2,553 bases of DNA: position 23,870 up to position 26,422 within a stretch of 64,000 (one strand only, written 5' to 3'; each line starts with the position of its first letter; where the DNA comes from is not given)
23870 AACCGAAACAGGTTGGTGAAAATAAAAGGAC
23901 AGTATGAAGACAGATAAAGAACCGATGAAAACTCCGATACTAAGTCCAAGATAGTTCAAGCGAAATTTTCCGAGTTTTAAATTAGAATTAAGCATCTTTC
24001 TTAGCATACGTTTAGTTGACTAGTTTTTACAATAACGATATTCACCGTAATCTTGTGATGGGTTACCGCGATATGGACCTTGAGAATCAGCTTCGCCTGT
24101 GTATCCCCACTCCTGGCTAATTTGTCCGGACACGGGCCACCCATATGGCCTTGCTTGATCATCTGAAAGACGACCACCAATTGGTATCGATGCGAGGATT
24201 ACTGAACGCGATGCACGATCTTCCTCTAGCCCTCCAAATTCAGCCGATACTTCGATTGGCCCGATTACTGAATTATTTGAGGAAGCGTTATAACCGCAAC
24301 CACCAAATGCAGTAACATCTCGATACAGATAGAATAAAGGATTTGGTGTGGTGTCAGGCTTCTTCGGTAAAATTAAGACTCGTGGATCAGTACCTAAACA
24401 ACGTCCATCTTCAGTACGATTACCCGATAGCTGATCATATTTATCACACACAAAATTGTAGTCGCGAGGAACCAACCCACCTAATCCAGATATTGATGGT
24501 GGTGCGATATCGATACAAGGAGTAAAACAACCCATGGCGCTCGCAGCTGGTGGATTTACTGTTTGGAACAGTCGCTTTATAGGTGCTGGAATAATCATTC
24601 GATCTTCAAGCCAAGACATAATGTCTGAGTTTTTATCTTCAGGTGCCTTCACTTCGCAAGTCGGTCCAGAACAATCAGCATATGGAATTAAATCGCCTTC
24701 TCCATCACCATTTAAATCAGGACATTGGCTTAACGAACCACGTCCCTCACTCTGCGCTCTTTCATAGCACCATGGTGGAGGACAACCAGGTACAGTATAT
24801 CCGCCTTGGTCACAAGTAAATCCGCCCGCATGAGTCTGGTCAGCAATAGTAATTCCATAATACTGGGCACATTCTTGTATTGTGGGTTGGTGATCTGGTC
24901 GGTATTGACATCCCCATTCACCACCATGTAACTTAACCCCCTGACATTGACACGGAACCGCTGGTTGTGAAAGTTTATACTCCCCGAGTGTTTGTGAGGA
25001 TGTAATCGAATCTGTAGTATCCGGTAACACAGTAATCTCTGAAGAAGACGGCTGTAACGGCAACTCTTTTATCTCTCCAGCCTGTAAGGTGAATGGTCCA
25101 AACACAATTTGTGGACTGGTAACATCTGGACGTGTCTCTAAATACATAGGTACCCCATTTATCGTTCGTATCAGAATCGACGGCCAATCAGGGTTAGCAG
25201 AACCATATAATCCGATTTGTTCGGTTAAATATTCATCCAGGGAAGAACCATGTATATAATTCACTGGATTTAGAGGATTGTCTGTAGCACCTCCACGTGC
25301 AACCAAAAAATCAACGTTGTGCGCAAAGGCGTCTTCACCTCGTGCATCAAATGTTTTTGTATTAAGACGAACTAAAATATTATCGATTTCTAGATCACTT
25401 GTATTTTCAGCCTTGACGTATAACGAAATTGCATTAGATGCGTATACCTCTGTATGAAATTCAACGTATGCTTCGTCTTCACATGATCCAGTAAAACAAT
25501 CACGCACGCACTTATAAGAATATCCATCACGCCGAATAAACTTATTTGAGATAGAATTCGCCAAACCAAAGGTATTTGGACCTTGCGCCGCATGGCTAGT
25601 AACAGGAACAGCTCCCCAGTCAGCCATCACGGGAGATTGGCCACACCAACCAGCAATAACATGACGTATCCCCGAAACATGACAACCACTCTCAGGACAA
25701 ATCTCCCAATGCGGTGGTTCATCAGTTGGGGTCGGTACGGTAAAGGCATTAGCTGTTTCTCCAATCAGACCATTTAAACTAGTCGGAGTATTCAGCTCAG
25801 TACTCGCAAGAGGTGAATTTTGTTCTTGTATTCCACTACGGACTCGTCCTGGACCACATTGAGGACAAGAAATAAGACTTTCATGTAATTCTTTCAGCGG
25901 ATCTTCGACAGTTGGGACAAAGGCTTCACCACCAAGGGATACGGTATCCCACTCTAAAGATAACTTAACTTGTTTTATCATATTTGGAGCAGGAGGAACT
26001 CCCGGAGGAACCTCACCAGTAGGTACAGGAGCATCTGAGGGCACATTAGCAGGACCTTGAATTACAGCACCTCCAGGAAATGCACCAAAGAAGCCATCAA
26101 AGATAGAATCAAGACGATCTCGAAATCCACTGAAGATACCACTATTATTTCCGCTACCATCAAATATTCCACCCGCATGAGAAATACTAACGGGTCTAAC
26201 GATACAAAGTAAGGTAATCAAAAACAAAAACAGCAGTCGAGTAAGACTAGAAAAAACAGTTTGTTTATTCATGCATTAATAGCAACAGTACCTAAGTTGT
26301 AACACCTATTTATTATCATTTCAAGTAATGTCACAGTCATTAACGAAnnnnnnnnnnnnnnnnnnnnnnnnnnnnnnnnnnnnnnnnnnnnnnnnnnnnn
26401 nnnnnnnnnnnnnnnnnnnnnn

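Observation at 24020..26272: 750-aa cysteine-rich secreted protein ending in an orphan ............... motif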

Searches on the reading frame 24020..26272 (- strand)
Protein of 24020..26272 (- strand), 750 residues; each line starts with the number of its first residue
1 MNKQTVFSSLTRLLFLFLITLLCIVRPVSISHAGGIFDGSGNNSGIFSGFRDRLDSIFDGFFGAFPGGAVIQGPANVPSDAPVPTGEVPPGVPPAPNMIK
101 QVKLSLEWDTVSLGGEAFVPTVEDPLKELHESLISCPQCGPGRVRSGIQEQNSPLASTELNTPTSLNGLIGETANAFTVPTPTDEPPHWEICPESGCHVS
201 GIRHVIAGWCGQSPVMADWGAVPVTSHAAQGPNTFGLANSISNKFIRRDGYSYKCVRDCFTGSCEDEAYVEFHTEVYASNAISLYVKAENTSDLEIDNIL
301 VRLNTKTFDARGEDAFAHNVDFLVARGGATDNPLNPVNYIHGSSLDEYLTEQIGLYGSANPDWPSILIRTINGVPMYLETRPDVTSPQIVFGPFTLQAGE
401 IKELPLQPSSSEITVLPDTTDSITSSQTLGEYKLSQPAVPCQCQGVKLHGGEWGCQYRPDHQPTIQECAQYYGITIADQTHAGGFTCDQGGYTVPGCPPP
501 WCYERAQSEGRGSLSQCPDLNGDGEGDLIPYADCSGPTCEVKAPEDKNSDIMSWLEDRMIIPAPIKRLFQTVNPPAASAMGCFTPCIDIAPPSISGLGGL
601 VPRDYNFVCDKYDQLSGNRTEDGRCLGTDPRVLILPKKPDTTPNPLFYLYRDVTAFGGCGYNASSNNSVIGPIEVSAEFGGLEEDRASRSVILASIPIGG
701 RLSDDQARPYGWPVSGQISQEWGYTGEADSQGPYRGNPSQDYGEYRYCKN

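Call 3: search_protein_families(library=pfam, proteins=[window:24020-26272:-], max_evalue=1)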
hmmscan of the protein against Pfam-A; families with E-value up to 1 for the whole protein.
window:24020-26272:- (750 aa): 1 family
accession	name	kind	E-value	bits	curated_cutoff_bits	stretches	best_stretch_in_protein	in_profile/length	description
PF00076.28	RRM_1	-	0.11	12.8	20.7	1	254-283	29-57/70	RNA recognition motif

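Call 4: search_solved_structures(query=window:24020-26272:-, max_evalue=10, show_alignments=2)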
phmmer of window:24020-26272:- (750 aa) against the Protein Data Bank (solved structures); distinct sequences matched with E-value up to 10: 2.
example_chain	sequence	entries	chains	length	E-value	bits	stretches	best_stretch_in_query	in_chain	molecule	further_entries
4agg_A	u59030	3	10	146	0.1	13.7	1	447-501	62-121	GALECTIN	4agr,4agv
8sy8_A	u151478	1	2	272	1.3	10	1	656-707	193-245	4-formylbenzenesulfonate dehydrogenase TsaC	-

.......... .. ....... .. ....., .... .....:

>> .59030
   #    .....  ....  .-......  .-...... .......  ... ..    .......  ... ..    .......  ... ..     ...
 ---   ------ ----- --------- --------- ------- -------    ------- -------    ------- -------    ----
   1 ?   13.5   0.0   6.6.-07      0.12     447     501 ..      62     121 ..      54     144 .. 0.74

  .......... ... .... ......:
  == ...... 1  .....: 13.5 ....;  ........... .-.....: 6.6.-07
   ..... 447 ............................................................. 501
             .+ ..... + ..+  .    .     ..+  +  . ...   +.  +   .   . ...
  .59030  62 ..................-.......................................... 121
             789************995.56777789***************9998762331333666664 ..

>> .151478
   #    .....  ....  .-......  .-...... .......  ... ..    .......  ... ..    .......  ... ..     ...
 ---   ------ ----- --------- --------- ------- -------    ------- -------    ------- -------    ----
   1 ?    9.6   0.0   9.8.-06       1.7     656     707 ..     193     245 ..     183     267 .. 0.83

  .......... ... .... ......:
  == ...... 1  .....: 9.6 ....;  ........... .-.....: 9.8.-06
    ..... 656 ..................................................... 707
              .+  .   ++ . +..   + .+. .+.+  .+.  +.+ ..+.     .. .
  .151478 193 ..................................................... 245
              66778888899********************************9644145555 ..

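Call 5: find_homologous_proteins(query=window:24020-26272:-, max_evalue=0.001)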
Query window:24020-26272:- (750 aa): 13 proteins with E <= 0.001 among 8000 candidates.
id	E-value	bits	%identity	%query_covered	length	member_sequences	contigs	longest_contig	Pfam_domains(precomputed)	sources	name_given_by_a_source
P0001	0.0e+0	1778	100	100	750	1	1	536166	-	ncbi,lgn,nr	ncbi:hypothetical protein HGA91_01275 [candidate division WWE3 bacterium]|nr:hypothetical protein [c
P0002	2.9e-167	576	44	89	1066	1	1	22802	PF16841.12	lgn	-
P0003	5.3e-164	565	44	89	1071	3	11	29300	PF16841.12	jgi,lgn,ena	-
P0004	7.9e-161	555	43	87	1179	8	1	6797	PF16841.12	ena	-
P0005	7.1e-156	539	40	98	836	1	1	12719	-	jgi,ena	-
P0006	5.7e-144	499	41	94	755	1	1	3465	-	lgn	-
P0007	1.8e-143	498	37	98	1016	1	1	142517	-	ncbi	-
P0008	2.8e-133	464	45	73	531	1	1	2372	-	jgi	-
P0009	1.1e-128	449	41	55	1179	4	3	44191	PF02557.23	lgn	-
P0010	5.0e-101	357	60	22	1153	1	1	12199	PF11790.15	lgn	-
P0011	3.3e-71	258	31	99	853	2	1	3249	PF01551.30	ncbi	-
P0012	7.7e-66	241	29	98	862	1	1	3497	PF01551.30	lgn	-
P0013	2.1e-38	150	48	21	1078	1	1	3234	-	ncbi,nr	ncbi:hypothetical protein KC573_02095, partial [candidate division WWE3 bacterium]|nr:hypothetical p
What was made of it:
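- Closest known: Hypothetical protein HGA91_01275, candidate division WWE3 bacterium. Same: 100% identical over 750 aa (call 5).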

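Call 15: find_encoding_contigs(protein=P0007, flank=8000, max_places=2)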
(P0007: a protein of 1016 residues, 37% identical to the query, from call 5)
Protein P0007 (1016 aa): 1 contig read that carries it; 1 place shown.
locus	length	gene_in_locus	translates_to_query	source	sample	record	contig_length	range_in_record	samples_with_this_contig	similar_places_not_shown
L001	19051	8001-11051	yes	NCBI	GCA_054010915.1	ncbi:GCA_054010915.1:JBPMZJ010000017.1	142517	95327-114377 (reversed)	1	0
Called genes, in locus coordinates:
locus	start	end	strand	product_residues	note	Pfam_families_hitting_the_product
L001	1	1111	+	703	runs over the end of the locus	PF00009:GTP_EFTU, PF22042:EF-G_D2, PF03144:GTP_EFTU_D2, PF14492:EFG_III, PF16658:RF3_C (weak), PF03764:EFG_IV, PF00679:EFG_C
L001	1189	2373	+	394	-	PF00009:GTP_EFTU, PF03144:GTP_EFTU_D2, PF03143:GTP_EFTU_D3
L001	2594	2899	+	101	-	PF00338:Ribosomal_S10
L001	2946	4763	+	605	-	PF01411:tRNA-synt_2c, PF07973:tRNA_SAD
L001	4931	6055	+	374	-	PF06723:MreB_Mbl (weak), PF11104:PilM_2 (weak), PF14450:FtsA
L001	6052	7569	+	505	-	-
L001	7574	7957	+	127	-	PF03652:RuvX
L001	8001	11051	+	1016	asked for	-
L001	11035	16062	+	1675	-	PF01229:Glyco_hydro_39 (faint)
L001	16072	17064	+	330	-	-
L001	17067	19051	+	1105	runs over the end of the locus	PF01551:Peptidase_M23 (faint)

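Call 16: find_encoding_contigs(protein=P0009, flank=8000, max_places=2)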
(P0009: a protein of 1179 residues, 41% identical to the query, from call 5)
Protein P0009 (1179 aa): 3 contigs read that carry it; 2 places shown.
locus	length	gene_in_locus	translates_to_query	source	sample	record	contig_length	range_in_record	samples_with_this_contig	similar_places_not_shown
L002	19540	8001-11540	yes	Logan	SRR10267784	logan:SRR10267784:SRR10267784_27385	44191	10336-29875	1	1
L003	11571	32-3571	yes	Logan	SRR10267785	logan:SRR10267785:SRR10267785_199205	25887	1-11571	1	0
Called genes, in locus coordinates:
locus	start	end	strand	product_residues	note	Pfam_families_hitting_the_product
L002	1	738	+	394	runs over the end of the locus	PF00009:GTP_EFTU, PF03144:GTP_EFTU_D2, PF03143:GTP_EFTU_D3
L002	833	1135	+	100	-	PF00338:Ribosomal_S10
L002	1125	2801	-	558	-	PF13231:PMT_2 (weak), PF13424:TPR_12 (faint), PF13428:TPR_14 (faint), PF00515:TPR_1 (faint), PF07719:TPR_2 (faint), PF13414:TPR_11 (weak), PF13432:TPR_16 (weak), PF13414:TPR_11 (weak), +4 more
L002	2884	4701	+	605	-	PF01411:tRNA-synt_2c, PF07973:tRNA_SAD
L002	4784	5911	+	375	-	PF11104:PilM_2 (faint), PF06723:MreB_Mbl (weak), PF14450:FtsA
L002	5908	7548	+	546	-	-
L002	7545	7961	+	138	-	PF03652:RuvX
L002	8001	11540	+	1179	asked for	PF02557:VanY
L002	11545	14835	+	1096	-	-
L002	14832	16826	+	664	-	PF00082:Peptidase_S8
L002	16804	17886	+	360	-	PF01551:Peptidase_M23 (weak)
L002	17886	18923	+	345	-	PF01731:Arylesterase (faint), PF10282:Lactonase (faint), PF21783:YNCE, PF25174:Beta-prop_THOC3 (weak), PF01436:NHL (faint), PF02239:Cytochrom_D1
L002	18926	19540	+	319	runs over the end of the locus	-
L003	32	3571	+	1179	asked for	PF02557:VanY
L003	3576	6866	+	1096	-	-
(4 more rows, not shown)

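Call 17: find_encoding_contigs(protein=P0003, flank=8000, max_places=2)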
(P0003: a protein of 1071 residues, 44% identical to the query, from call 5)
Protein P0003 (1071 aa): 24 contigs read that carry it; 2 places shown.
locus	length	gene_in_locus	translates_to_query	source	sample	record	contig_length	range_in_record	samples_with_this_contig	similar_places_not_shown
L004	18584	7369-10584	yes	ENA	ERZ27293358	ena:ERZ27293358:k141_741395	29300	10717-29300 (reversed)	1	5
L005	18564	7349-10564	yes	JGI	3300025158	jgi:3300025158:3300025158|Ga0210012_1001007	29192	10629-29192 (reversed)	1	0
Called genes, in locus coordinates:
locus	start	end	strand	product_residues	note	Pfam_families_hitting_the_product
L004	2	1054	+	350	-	?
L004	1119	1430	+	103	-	PF01909:NTP_transf_2, PF18765:Polbeta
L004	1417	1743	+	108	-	PF01934:HepT-like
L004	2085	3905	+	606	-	PF01411:tRNA-synt_2c, PF07973:tRNA_SAD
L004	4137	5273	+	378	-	-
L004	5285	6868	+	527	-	PF21110:GlxA (faint)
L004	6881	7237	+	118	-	PF03652:RuvX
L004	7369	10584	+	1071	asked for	PF16841:CBM60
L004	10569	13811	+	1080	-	-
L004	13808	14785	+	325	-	-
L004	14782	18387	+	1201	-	PF00082:Peptidase_S8, PF01551:Peptidase_M23 (weak)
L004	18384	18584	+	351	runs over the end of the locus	PF25174:Beta-prop_THOC3 (faint), PF01436:NHL (faint), PF10282:Lactonase (weak), PF21783:YNCE (faint)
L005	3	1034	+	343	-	?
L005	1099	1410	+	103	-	PF01909:NTP_transf_2, PF18765:Polbeta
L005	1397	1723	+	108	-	PF01934:HepT-like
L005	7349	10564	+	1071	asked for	PF16841:CBM60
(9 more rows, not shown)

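Call 30: search_protein_families(library=pfam, proteins=[P0011, P0013, P0002, P0007, P0010, P0004, P0009], max_evalue=0.1)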
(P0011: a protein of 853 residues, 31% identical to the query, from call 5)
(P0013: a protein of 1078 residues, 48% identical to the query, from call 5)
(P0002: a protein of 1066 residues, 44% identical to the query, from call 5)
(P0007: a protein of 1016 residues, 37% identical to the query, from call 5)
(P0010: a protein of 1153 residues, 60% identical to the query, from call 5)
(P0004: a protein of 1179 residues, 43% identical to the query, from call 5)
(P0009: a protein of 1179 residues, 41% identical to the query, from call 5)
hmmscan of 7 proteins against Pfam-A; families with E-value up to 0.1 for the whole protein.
P0011 (853 aa): 1 family
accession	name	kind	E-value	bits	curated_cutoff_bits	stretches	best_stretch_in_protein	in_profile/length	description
PF01551.29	Peptidase_M23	-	1.2e-06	29.1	28.7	1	774-807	60-93/96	Peptidase family M23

P0013 (1078 aa): 2 families
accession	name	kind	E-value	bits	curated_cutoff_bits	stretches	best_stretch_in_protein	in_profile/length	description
PF17161.10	DUF5123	-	4.2e-05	25.1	35.1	1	257-375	5-109/113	Domain of unknown function (DUF5123)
PF01551.29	Peptidase_M23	-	0.0029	18.2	28.7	0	931-994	2-52/96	Peptidase family M23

P0002 (1066 aa): 1 family
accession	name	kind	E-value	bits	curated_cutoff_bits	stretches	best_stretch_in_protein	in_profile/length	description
PF16841.11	CBM60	-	6.1e-18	65.5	28.2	1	73-158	2-85/91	Ca-dependent carbohydrate-binding module xylan-binding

P0007 (1016 aa): 0 families

P0010 (1153 aa): 3 families
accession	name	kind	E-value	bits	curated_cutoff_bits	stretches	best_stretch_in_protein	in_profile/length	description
PF11790.14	Glyco_hydro_cc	-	1.4e-06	28.6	21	1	502-679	40-209/237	Glycosyl hydrolase catalytic core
PF00150.24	Cellulase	-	0.0026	17.7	23.5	1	474-681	55-270/272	Cellulase (glycosyl hydrolase family 5)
PF01464.25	SLT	-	0.036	14.1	21.3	1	951-1012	4-54/117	Transglycosylase SLT domain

P0004 (1179 aa): 1 family
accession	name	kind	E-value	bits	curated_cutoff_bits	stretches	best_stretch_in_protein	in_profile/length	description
PF16841.11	CBM60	-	2.3e-09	38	28.2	1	75-174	2-86/91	Ca-dependent carbohydrate-binding module xylan-binding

P0009 (1179 aa): 1 family
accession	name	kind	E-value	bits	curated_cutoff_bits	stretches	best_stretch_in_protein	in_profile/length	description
PF02557.22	VanY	-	1.8e-28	99.4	25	1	364-514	6-131/132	D-alanyl-D-alanine carboxypeptidase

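Call 31: search_protein_representatives(alignment_id=A1)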
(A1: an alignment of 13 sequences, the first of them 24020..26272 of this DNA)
Query: 13 sequences, 933 profile positions. Proteins with E-value up to 0.001 (for the whole library): 77; up to 1e-10: 43; up to 1e-30: 25. The best 77 are listed.
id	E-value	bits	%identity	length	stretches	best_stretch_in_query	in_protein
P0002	0.0e+00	1341.5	-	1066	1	4-917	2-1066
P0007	0.0e+00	1233.1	-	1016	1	2-920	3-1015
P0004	0.0e+00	1204.6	-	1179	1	1-932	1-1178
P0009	0.0e+00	1104.8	-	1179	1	3-926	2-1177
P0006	0.0e+00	1027.0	-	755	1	8-723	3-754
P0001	3.7e-294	995.1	-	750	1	6-721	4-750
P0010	6.9e-269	911.4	-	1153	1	3-932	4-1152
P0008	1.3e-254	864.2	-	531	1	193-721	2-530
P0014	1.2e-252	857.7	-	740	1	11-721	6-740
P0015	1.3e-238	811.3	-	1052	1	11-923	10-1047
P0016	2.6e-206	704.3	-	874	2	188-856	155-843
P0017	2.7e-191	654.7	-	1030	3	256-873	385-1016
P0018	4.5e-175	601.0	-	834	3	552-871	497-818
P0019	1.1e-172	593.1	-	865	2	182-870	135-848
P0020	2.0e-171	588.9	-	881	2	22-406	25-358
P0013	2.2e-167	575.5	-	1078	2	573-856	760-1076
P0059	3.1e-08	48.8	-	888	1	670-800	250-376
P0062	2.7e-07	45.7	-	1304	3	673-856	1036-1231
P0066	8.8e-07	44.0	-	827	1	669-809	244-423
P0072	3.5e-05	38.7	-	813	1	675-809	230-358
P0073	3.9e-05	38.6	-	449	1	673-834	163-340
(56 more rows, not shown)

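Call 41: predict_structure(alignment_id=A2)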
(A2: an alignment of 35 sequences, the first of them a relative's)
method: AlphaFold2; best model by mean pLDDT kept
length: 853 residues; sequences in the alignment: 35
mean_pLDDT: 65.4   pTM: 0.51
mean pLDDT of the five models: 65.4, 63.1, 61.0, 59.6, 57.1
residues with pLDDT >= 90: 140; 70-90: 284; 50-70: 146; < 50: 283
segments of 3 or more residues with pLDDT < 50: 1-13, 33-105, 283-285, 381-383, 385-397, 497-533, 535-541, 553-556, 616-629, 634-699, 756-759, 787-795, 815-839, 844-853
pLDDT, mean of each block of 10 residues (from residue 1): 36 56 68 40 37 35 43 45 39 42 57 88 77 95 75 74 93 89 84 88 76 87 89 65 93 92 90 89 57 84 91 83 77 72 95 91 91 75 41 47 76 63 81 87 66 71 87 80 84 56 41 41 37 46 79 60 91 72 66 87 81 54 35 44 35 25 31 32 38 41 78 85 85 78 74 57 83 75 48 47 60 50 38 39 43 27
secondary structure, 60 per line:
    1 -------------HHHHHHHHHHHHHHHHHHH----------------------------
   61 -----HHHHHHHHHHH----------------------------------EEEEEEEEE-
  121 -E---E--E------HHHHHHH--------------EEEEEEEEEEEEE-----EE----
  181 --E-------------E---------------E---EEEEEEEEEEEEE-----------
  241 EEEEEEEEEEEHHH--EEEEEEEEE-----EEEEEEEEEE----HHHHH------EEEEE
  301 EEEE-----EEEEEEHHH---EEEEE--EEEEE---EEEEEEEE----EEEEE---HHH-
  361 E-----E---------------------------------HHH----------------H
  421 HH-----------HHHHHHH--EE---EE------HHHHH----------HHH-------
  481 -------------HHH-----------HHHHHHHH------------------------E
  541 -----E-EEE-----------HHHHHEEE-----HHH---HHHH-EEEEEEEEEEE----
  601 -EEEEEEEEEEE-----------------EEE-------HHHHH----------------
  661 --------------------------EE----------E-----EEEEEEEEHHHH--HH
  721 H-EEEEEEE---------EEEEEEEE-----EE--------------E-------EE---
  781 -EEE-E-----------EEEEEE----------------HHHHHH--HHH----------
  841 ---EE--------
elements in order (helices of 4 or more, strands of 3 or more residues): H14-32 H66-76 E111-119 H136-142 E157-169 E217-229 E241-251 E257-265 E271-280 H285-289 E296-304 E310-315 E322-326 E329-333 E337-344 E349-353 H434-440 H456-460 H508-515 E548-550 H562-566 E567-569 H581-584 E586-596 E602-612 E630-632 H640-644 E705-712 H713-716 E723-729 E739-746 E782-784 E798-803 H820-825
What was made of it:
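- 26174..26272 (-): Predicted signal peptide, aa 1-33 (positive n-region, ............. core, SHA|GG site). The corresponding N-terminal helix 14-32 appears in the P0011 model (call 41).
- In the full-length model of the natural fusion P0011, the strand and loop region (616-699) had pLDDT below 50 (call 41). The strand was modelled at low confidence in the natural fusion (call 41).
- Tried and rejected: Full-length AlphaFold2 of the fused homologue P0011 left the key strand and loop region below pLDDT 50 (call 41).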
